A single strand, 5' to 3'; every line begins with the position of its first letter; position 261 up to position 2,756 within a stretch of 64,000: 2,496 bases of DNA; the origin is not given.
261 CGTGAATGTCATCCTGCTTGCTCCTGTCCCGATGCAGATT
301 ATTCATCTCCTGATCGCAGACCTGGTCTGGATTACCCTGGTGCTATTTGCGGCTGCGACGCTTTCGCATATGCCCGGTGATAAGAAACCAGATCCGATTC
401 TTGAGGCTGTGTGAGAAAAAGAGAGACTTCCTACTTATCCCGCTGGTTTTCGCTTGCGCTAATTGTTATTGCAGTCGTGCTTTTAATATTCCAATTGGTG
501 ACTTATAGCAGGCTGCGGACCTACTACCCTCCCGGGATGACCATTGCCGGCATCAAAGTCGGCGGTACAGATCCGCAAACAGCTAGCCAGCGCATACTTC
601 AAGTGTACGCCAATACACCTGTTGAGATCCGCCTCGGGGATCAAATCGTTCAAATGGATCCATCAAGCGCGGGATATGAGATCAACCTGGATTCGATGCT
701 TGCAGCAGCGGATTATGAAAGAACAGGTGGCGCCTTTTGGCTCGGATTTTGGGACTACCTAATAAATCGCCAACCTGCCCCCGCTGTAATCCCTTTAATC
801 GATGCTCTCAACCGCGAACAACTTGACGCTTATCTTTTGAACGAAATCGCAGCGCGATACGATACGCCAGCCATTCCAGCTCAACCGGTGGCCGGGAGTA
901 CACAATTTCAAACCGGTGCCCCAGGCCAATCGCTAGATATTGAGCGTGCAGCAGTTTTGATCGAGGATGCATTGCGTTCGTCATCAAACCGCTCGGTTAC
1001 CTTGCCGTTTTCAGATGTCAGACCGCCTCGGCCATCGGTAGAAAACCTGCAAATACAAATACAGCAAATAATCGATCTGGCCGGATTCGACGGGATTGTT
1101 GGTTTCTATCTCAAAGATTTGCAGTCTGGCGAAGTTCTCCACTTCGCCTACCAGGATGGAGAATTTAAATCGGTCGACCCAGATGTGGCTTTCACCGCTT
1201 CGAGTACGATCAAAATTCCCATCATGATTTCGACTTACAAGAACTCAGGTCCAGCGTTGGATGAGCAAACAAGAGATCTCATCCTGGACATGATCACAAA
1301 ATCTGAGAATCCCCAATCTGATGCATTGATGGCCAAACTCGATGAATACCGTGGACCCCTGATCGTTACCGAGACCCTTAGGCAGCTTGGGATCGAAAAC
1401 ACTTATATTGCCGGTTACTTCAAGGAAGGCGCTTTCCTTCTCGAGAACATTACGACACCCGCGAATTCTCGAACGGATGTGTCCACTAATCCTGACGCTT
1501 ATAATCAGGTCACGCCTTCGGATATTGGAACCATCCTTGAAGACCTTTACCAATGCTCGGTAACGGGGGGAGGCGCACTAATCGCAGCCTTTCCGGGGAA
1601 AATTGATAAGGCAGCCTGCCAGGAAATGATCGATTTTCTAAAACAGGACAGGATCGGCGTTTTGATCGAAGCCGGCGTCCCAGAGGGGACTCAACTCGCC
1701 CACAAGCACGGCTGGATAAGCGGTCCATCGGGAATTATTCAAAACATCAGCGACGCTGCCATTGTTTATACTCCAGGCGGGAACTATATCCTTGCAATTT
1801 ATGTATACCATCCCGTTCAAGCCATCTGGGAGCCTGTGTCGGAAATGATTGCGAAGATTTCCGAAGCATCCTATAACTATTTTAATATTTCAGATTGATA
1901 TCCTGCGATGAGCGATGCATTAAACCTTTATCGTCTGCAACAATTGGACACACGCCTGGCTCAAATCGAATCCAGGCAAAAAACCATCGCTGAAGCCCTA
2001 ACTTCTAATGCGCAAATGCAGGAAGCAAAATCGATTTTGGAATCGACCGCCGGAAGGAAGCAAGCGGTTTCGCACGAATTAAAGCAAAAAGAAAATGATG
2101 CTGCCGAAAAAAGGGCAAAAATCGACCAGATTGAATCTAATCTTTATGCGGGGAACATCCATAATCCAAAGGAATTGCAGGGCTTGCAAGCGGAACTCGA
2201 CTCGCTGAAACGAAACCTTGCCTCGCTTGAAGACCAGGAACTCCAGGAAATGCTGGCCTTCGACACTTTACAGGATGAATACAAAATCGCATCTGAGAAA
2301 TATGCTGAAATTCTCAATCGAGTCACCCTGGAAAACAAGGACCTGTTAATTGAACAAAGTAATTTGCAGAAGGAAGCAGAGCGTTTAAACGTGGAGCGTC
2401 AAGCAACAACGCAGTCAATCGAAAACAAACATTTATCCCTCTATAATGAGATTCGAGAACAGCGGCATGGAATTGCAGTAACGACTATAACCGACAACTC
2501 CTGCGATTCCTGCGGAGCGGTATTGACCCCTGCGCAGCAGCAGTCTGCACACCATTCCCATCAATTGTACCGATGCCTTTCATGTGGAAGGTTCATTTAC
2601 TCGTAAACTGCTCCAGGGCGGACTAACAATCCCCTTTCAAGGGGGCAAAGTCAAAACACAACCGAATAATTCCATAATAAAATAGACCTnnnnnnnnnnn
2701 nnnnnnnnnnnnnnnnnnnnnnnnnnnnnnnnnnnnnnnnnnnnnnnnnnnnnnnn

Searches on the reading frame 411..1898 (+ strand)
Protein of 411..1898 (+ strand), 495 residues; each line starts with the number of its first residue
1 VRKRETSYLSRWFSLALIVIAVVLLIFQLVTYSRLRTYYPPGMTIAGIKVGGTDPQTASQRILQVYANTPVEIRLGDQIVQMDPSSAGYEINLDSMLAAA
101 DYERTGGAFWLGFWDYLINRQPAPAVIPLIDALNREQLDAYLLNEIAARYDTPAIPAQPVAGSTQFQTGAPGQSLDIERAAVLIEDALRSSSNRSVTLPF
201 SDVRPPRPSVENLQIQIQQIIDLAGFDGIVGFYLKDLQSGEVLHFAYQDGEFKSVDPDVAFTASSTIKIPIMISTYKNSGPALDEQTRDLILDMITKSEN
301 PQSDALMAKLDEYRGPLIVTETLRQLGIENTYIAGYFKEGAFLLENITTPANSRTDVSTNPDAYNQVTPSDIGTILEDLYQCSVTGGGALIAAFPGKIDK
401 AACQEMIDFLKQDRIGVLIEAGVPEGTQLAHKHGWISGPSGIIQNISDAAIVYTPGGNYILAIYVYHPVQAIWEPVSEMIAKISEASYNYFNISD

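Call 40: search_protein_families(library=pfam, proteins=[window:411-1898:+])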
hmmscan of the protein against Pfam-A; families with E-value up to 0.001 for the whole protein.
window:411-1898:+ (495 aa): 1 family
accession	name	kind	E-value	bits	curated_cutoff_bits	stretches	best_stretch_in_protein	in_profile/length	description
PF13354.11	Beta-lactamase2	-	8.2e-20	71.5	22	1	286-465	74-214/214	Beta-lactamase enzyme family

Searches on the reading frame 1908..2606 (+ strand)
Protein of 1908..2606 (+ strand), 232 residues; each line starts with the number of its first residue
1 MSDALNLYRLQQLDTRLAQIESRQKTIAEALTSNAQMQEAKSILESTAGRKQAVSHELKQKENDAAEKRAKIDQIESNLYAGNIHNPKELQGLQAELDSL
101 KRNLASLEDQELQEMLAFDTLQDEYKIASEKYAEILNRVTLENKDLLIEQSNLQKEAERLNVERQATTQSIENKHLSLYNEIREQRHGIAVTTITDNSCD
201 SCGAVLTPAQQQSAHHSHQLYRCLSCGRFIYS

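Call 40: search_protein_families(library=pfam, proteins=[window:1908-2606:+])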
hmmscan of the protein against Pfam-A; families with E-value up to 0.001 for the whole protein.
window:1908-2606:+ (232 aa): 2 families
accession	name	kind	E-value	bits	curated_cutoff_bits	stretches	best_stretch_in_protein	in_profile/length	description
PF24481.2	CT398_CC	-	1.1e-16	61.7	27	1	10-186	1-179/180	CT398-like coiled coil hairpin domain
PF02591.20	Zn_ribbon_9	-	0.00019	21.9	29.1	1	198-230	1-33/33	C4-type zinc ribbon domain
